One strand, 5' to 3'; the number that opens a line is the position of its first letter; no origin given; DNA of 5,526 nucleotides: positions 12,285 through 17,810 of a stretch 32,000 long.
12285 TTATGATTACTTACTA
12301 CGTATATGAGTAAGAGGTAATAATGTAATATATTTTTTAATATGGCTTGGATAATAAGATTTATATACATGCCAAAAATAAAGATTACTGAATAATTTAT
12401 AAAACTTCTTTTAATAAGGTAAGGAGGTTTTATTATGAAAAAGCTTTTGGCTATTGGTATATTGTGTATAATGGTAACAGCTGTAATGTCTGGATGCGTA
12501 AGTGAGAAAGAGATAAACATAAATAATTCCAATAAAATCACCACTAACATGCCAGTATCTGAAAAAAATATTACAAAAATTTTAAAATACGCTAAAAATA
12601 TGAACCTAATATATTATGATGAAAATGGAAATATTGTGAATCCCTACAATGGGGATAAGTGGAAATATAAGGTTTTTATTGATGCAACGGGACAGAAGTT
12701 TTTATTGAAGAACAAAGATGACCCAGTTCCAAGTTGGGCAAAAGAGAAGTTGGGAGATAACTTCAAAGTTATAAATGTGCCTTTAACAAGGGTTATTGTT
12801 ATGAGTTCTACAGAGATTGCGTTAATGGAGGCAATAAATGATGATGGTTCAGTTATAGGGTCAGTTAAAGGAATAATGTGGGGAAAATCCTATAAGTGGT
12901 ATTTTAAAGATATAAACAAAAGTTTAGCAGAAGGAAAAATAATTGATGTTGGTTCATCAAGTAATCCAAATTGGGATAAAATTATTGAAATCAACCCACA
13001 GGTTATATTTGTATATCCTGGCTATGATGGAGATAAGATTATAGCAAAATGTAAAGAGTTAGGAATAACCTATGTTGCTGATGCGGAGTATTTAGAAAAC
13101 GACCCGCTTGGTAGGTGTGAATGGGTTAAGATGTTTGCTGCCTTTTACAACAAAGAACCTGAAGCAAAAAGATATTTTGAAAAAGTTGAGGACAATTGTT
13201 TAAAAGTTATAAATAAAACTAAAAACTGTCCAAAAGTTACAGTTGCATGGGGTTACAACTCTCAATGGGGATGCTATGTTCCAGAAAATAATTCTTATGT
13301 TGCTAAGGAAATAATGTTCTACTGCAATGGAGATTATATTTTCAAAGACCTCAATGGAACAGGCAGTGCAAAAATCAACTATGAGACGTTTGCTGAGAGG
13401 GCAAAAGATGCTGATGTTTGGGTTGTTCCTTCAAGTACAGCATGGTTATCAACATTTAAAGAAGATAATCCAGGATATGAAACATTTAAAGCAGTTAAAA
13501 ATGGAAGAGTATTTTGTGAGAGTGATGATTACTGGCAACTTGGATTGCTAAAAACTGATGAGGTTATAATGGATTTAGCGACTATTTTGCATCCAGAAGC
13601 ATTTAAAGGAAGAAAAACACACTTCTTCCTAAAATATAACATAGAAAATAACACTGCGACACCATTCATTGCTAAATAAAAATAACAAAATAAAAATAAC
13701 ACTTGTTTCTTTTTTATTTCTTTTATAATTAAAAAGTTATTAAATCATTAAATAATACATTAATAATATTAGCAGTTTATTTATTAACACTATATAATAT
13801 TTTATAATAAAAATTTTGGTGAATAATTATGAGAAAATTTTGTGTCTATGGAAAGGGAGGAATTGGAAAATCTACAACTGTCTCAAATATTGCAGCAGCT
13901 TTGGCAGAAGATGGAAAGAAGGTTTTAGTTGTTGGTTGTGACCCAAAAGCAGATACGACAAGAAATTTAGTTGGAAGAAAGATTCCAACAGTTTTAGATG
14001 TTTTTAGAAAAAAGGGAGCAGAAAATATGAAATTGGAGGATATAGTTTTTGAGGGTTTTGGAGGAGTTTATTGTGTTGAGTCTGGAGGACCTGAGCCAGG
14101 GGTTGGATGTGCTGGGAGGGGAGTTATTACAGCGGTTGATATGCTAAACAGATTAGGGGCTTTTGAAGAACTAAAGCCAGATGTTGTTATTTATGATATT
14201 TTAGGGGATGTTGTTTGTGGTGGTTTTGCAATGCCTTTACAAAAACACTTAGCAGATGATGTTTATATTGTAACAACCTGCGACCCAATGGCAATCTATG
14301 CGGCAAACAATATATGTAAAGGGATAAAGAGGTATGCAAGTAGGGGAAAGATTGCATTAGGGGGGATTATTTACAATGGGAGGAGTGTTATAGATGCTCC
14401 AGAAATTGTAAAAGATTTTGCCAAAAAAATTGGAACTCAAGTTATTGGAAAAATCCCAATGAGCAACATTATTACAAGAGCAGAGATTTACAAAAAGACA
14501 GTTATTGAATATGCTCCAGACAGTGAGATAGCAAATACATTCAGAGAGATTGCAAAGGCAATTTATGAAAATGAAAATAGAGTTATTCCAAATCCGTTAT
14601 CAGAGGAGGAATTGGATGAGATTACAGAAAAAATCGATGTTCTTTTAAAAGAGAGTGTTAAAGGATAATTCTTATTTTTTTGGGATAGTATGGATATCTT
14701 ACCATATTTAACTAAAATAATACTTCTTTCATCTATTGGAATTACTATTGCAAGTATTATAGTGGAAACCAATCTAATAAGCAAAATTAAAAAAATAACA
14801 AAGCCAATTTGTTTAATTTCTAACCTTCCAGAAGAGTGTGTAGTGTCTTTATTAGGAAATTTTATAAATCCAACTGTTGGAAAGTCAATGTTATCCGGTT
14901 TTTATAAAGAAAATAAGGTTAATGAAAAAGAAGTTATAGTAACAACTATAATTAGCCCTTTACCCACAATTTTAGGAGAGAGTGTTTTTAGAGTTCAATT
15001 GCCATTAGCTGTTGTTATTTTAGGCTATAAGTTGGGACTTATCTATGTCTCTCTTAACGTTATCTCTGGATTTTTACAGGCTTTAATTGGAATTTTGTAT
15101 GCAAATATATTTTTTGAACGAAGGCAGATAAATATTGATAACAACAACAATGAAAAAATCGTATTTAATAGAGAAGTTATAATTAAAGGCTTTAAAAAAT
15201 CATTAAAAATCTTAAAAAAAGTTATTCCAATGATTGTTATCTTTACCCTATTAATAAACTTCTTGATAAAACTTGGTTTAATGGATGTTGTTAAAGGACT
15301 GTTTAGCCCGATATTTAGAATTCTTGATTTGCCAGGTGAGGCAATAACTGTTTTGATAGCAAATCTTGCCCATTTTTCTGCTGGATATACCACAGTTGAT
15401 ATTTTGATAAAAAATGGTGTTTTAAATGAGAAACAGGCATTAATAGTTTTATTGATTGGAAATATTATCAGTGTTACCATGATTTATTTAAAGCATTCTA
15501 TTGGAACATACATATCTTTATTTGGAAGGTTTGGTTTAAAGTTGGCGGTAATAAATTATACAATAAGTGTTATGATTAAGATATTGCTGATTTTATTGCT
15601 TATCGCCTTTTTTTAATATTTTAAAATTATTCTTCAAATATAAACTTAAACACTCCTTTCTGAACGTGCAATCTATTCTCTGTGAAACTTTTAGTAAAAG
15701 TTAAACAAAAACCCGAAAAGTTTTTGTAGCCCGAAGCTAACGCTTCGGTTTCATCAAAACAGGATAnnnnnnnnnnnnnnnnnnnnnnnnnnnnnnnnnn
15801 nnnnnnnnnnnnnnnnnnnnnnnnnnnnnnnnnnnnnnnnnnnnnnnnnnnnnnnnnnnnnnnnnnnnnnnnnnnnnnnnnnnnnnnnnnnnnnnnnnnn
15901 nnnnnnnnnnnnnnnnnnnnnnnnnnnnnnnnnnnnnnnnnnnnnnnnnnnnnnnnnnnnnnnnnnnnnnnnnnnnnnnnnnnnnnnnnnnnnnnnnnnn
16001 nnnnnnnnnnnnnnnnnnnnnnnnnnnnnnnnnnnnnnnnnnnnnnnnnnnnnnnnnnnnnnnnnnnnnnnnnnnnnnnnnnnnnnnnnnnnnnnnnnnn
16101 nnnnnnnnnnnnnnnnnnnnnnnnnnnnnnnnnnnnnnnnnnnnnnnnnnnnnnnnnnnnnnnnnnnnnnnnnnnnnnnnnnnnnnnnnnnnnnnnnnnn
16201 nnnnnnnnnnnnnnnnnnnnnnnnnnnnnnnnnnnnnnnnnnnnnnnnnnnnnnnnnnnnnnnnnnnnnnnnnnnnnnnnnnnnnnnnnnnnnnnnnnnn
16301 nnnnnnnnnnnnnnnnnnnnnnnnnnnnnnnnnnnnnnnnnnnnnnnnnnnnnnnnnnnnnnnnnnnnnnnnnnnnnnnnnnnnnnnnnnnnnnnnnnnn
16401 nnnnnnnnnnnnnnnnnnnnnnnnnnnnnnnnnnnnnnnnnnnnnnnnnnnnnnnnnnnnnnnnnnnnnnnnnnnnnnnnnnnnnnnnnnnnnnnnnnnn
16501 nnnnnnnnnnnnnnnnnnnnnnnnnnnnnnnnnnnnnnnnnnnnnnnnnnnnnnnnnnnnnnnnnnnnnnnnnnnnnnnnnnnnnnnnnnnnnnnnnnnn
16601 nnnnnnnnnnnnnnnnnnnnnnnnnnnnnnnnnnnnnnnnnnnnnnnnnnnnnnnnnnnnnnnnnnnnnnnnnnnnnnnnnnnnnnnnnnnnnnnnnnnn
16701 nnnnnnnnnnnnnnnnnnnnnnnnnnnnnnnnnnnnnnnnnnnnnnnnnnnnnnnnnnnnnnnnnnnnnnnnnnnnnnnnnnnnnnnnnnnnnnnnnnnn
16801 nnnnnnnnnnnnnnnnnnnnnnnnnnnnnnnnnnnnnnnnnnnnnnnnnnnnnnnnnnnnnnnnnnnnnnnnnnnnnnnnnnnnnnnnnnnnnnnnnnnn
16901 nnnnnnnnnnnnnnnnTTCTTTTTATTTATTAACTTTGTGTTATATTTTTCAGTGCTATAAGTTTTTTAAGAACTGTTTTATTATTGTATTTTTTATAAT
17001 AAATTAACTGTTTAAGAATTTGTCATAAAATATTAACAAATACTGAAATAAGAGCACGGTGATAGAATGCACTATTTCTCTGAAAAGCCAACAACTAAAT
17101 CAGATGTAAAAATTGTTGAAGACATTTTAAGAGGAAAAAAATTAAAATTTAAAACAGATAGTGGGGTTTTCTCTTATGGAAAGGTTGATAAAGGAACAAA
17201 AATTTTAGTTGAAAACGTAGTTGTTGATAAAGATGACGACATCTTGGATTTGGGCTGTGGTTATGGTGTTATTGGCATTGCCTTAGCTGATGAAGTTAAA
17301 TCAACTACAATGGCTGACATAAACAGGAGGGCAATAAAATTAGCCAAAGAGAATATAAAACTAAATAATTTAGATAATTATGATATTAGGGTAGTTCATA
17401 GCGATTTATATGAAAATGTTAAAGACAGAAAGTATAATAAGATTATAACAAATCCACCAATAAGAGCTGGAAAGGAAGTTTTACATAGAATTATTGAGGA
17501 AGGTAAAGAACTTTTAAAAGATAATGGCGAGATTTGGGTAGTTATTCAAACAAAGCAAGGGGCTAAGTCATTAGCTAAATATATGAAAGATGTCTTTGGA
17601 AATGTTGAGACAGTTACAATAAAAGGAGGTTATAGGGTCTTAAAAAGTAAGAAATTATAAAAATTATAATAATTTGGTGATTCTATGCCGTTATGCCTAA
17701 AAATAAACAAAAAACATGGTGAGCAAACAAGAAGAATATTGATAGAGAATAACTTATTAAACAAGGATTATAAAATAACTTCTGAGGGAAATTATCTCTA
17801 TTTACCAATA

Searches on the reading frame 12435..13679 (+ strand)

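Call 64: search_protein_families(library=pfam, proteins=[window:12435-13679:+], max_evalue=0.00001)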
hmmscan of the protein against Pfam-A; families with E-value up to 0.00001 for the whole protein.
window:12435-13679:+ (414 aa): 1 family
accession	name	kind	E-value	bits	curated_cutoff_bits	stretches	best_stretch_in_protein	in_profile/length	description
PF01497.23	Peripla_BP_2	-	3.4e-23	82.7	27.5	1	150-361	26-230/235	Periplasmic binding protein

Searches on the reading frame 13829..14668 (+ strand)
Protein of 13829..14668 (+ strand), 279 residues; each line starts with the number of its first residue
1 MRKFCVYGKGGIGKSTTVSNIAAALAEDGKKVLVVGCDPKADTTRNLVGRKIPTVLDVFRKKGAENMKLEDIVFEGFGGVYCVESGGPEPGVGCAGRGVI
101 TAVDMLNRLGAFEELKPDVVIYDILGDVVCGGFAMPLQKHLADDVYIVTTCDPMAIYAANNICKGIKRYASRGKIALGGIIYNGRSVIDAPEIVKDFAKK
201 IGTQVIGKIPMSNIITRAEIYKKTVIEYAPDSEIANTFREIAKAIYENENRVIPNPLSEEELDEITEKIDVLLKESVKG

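Call 64: search_protein_families(library=pfam, proteins=[window:13829-14668:+], max_evalue=0.00001)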
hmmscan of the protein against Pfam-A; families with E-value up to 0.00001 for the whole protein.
window:13829-14668:+ (279 aa): 5 families
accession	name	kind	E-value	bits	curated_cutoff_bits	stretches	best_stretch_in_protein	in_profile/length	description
PF00142.24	Fer4_NifH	-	2.8e-122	407.9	25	1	2-270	1-269/271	4Fe-4S iron sulfur cluster binding proteins, NifH/frxC family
PF01656.29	CbiA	-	1.6e-12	47.9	25.4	1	6-224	4-124/125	CobQ/CobB/MinD/ParA nucleotide binding domain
PF13614.12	AAA_31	-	2.2e-12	47.7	27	1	8-49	9-50/177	AAA domain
PF10609.15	ParA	-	1.3e-11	44.8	27.1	1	7-61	10-56/246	NUBPL iron-transfer P-loop NTPase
PF02374.21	ArsA_ATPase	-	7.6e-08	32.4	24.3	1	1-40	1-40/305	Anion-transporting ATPase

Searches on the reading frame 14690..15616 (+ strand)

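Call 64: search_protein_families(library=pfam, proteins=[window:14690-15616:+], max_evalue=0.00001)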
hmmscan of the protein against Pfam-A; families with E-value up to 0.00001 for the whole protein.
window:14690-15616:+ (308 aa): 1 family
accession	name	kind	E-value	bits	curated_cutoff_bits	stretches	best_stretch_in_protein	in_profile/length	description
PF07670.19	Gate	-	7.7e-21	74.9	29.6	2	175-279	1-102/104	Nucleoside recognition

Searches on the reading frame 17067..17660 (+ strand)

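Call 77: search_protein_families(library=pfam, proteins=[window:17067-17660:+], max_evalue=0.001)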
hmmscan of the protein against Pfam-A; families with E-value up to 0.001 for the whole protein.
window:17067-17660:+ (197 aa): 19 families
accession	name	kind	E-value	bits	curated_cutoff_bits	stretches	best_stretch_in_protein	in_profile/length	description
PF05175.20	MTS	-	1.4e-52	178.2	23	1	26-193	2-170/170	Methyltransferase small domain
PF06325.19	PrmA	-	1.2e-12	48.4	22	1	52-182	158-282/296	Ribosomal protein L11 methyltransferase (PrmA)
PF13847.12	Methyltransf_31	-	1.9e-12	47.5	27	1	54-177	2-126/145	Methyltransferase domain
PF13649.12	Methyltransf_25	-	9.3e-10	39.5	27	1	59-154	1-97/97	Methyltransferase domain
PF05958.17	tRNA_U5-meth_tr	-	4e-09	36.4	23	1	22-118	166-265/357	tRNA (Uracil-5-)-methyltransferase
PF02475.24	TRM5-TYW2_MTfase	-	7e-09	36.3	28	1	25-144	9-125/164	TRM5/TYW2 methyltransferase domain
PF12847.13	Methyltransf_18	-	4.2e-08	33.8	27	1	52-174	11-129/151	Methyltransferase domain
PF03602.21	Cons_hypoth95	-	2e-07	31.3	24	1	56-169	42-161/182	Conserved hypothetical protein 95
PF10294.15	Methyltransf_16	-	1.6e-06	28.4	21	1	55-155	46-152/174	Lysine methyltransferase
PF13489.12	Methyltransf_23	-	8e-06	26.1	27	1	55-162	22-120/164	Methyltransferase domain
PF08241.18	Methyltransf_11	-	9.8e-06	26.6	21.2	1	60-156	1-93/95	Methyltransferase domain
PF08242.18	Methyltransf_12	-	3.6e-05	24.9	30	1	60-155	1-97/98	Methyltransferase domain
PF09445.16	Methyltransf_15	-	6.9e-05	22.9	22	1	59-127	4-71/165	RNA cap guanine-N2 methyltransferase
PF02353.26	CMAS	-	7e-05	22.7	27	1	44-165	51-171/273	Mycolic acid cyclopropane synthetase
PF00398.26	RrnaAD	-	0.00014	21.5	24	1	48-163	23-137/263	Ribosomal RNA adenine dimethylase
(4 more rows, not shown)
